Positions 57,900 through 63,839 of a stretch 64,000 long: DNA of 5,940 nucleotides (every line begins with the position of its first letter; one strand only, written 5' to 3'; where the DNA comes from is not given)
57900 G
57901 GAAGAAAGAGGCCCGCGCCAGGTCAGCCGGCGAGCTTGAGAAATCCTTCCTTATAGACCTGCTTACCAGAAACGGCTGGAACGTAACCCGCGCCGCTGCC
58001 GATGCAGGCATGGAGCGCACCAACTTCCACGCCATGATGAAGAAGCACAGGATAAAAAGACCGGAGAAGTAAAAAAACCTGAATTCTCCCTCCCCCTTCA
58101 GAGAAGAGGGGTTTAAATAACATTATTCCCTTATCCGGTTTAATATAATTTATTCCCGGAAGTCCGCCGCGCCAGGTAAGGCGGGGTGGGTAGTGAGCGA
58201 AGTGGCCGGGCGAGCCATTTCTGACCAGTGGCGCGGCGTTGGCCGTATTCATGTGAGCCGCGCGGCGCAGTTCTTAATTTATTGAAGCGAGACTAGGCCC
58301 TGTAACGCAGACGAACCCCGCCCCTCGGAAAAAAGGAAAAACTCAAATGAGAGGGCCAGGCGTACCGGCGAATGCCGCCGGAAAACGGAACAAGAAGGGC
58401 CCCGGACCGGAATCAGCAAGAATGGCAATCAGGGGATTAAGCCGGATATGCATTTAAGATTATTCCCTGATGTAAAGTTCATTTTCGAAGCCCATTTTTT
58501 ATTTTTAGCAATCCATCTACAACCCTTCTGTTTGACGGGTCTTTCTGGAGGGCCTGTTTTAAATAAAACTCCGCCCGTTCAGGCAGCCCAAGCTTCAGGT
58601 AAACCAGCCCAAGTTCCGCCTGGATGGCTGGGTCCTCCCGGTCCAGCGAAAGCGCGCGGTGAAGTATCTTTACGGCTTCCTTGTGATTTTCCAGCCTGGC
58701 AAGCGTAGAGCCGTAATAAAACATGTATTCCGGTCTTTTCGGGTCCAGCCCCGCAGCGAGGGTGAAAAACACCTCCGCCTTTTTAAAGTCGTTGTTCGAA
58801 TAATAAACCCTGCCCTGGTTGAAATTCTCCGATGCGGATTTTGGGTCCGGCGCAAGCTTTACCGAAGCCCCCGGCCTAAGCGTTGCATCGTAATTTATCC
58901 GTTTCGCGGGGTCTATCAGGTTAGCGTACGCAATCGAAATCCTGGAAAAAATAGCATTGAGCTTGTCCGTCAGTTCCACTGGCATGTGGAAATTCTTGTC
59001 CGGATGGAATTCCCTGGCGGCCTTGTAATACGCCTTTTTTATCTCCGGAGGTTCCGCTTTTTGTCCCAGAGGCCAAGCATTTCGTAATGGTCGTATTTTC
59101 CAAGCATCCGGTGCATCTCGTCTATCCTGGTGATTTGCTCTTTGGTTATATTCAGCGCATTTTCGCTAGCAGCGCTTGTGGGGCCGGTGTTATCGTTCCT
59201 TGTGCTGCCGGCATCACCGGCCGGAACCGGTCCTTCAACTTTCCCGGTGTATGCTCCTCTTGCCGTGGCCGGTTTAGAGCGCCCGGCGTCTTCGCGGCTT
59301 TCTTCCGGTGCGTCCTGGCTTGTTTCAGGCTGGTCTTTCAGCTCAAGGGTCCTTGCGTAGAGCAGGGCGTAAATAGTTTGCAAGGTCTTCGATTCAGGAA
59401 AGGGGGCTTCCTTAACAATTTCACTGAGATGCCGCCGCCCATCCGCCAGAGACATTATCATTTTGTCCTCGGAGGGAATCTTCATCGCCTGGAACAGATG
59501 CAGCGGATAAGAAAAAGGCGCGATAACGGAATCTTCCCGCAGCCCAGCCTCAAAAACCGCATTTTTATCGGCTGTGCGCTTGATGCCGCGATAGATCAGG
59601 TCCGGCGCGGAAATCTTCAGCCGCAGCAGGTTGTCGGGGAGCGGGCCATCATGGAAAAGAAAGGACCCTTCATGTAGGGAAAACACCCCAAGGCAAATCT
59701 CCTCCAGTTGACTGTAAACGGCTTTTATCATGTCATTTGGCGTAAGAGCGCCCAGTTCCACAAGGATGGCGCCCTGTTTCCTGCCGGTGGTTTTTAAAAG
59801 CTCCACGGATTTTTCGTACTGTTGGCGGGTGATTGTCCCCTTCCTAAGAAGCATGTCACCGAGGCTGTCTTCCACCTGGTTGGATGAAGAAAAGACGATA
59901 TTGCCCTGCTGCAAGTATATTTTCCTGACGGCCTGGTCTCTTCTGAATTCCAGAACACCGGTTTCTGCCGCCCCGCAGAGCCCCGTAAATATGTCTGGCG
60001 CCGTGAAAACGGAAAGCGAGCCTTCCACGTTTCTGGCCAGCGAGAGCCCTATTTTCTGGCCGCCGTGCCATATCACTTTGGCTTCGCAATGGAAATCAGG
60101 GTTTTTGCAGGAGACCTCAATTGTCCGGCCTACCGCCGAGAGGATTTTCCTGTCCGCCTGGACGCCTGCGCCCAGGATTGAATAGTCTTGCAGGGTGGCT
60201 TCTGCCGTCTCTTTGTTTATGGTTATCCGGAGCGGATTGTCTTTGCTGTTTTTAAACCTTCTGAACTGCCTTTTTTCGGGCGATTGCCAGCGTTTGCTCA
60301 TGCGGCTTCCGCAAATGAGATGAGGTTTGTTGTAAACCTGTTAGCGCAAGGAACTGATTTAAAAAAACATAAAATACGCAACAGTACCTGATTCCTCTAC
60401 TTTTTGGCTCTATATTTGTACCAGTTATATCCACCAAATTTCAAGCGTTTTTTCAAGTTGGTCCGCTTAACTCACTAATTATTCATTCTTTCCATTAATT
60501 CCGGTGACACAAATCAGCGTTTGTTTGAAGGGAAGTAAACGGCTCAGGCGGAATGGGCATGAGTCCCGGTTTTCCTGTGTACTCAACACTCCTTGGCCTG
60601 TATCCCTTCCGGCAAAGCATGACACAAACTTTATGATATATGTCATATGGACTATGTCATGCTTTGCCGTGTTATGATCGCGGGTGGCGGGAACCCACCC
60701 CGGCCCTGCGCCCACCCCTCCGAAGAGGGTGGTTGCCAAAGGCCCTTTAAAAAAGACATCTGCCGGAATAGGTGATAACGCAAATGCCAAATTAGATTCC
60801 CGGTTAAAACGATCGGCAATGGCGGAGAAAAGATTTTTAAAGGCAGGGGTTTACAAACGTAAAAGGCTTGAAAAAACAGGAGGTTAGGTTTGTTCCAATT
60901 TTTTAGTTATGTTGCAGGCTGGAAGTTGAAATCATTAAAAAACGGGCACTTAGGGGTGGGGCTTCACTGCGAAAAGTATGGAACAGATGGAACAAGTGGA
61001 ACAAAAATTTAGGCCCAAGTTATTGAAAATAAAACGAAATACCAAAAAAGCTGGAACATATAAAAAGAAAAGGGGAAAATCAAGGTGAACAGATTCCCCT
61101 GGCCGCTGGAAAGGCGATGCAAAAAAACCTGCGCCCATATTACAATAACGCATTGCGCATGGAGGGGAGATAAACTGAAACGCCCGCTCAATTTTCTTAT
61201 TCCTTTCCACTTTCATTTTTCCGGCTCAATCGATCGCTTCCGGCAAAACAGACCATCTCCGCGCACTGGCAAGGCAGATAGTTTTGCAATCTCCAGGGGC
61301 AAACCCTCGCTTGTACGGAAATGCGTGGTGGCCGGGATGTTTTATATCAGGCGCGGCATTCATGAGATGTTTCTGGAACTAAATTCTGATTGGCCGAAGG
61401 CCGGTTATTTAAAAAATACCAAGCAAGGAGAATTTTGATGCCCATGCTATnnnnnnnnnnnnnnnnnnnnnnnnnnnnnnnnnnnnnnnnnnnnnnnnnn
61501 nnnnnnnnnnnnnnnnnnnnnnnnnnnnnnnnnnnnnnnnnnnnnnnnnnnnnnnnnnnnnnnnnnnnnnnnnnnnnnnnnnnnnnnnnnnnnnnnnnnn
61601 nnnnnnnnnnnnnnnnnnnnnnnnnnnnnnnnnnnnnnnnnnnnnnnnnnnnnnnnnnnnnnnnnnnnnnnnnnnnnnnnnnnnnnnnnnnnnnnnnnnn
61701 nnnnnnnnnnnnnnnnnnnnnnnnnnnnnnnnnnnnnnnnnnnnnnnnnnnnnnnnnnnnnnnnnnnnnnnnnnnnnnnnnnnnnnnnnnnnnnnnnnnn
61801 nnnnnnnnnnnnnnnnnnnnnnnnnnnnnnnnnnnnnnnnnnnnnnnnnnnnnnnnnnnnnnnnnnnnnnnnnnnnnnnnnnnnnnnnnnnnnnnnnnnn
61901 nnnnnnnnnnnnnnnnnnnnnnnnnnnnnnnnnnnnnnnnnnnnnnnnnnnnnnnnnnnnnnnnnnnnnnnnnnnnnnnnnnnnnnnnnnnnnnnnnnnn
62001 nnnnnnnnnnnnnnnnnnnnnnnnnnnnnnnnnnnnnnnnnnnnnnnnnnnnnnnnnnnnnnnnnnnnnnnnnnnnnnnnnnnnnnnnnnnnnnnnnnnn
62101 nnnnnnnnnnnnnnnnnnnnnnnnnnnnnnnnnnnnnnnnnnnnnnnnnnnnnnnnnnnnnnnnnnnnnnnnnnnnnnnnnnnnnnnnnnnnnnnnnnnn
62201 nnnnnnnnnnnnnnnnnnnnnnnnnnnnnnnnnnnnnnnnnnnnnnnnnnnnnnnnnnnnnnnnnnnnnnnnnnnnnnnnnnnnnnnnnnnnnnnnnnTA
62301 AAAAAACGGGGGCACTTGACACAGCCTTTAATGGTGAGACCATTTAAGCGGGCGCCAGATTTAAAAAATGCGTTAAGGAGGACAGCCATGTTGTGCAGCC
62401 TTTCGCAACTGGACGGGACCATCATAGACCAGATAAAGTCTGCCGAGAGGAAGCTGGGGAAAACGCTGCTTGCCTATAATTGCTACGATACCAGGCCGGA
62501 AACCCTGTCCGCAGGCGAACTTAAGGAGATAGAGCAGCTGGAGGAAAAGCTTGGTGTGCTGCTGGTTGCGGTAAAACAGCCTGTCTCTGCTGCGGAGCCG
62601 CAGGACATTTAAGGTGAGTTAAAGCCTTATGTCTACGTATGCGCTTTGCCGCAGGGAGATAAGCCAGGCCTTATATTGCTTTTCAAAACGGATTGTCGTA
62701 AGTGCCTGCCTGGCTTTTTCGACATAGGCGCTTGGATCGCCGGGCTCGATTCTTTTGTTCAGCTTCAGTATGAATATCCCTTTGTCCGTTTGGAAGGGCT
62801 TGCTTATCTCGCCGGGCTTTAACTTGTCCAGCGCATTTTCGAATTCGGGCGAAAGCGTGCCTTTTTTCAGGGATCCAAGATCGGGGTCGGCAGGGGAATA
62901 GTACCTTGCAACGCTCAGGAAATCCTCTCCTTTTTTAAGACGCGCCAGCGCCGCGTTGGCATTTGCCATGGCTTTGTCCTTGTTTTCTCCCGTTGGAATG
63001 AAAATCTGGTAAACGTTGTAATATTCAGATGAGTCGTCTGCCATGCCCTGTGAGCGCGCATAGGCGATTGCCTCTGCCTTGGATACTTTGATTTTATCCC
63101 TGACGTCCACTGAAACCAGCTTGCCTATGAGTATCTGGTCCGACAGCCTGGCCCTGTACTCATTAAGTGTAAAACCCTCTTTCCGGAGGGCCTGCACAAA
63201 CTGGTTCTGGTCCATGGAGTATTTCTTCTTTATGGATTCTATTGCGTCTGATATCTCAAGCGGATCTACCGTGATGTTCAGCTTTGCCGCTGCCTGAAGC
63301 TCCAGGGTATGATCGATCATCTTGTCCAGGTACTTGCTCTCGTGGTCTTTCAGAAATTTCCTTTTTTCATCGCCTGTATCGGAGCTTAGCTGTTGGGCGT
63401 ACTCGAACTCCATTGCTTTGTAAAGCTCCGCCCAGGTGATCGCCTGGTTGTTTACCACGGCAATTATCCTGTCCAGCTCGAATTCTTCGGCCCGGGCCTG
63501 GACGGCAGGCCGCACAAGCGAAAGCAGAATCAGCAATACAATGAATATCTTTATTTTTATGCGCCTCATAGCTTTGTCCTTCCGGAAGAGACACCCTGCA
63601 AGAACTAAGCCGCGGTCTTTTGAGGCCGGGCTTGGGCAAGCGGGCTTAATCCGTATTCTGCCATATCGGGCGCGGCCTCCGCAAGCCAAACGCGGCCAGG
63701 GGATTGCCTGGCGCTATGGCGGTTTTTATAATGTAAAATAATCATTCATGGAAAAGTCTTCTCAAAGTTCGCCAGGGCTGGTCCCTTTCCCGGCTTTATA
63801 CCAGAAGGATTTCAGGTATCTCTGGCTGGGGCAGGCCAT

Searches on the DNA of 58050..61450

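Call 62: search_rna_families(source=window, start=58050, end=61450, threshold=evalue, max_evalue=5)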
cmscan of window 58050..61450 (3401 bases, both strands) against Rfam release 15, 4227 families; matches with E-value up to 5: 5.
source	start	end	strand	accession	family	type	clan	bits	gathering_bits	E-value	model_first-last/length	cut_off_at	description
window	60610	60669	+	RF04111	MIR6274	Gene; miRNA;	-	20.2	80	2.3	24-83/107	no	MIR6274 microRNA precursor family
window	61201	61254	-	RF01977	HOTAIRM1_3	Gene; lncRNA;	-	19.2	37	0.15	1-59/59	no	HOX antisense intergenic RNA myeloid 1 conserved region 3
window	58052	58140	-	RF00992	mir-593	Gene; miRNA;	-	17.8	100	3.2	1-100/100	no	mir-593 microRNA precursor family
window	60638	60719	+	RF00646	mir-204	Gene; miRNA;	-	17.2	48.4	1.1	1-89/89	no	mir-204 microRNA precursor family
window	60992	61059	+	RF01675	CrcZ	Gene; sRNA;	-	16.2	95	0.21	1-398/398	no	Pseudomonas sRNA CrcZ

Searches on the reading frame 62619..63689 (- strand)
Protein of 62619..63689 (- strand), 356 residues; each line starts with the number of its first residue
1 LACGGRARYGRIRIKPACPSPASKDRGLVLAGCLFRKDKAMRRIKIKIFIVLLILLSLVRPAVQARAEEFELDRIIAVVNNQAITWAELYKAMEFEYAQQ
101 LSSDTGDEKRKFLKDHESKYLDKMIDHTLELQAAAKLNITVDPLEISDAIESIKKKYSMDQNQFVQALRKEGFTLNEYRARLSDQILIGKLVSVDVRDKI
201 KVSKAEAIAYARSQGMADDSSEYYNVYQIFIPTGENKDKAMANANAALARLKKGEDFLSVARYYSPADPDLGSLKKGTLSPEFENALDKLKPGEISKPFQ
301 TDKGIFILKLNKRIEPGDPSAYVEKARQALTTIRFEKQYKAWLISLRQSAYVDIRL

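Call 49: find_encoding_contigs(protein=window:62619-63689:-, flank=10000, max_places=4)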
Protein window:62619-63689:- (356 aa): no gene with exactly this product is on record in the collection.
